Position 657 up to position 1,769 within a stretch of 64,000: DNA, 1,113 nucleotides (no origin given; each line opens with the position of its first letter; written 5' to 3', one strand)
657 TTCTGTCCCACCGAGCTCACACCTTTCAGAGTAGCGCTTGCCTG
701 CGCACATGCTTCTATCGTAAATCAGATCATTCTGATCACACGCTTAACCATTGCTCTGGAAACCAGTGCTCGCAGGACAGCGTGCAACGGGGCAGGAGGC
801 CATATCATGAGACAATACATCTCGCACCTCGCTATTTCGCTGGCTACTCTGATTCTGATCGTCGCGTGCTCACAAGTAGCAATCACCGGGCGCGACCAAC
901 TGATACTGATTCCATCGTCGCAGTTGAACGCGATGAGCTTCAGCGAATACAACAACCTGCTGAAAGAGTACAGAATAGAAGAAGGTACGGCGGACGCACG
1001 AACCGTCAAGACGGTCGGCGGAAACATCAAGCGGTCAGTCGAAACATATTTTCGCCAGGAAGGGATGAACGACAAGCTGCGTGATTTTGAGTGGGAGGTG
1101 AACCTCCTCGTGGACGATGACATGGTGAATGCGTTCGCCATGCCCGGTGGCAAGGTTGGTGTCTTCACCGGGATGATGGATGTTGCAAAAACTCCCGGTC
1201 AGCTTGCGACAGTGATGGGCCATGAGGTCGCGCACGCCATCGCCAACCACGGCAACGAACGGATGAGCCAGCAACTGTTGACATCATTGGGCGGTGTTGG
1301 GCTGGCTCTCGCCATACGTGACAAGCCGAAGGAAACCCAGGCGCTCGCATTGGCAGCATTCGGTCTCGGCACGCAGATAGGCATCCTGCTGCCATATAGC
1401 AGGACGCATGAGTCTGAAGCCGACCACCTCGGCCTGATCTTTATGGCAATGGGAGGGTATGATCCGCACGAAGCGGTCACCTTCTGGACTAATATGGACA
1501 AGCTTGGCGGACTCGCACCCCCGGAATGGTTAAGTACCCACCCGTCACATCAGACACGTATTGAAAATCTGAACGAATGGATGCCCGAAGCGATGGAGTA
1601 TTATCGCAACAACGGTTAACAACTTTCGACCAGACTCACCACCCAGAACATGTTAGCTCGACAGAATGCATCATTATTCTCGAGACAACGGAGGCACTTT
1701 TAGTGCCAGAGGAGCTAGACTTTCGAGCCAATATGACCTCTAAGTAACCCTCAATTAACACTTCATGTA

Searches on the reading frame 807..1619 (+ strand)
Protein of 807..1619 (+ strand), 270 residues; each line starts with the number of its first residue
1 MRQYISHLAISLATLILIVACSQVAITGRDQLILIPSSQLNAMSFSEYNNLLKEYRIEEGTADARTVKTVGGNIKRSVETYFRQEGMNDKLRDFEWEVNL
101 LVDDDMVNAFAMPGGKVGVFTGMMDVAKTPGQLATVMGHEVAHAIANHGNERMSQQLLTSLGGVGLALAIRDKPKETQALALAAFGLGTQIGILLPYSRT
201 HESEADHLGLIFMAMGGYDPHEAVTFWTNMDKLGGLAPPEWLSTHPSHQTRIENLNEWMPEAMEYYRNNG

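Call 91: search_protein_families(library=pfam, proteins=[window:807-1619:+], max_evalue=0.0001)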
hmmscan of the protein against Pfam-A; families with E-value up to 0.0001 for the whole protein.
window:807-1619:+ (270 aa): 1 family
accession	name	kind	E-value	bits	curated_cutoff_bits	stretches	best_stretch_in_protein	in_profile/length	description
PF01435.24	Peptidase_M48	-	2.1e-39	135.7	20.3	1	73-258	6-185/186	Peptidase family M48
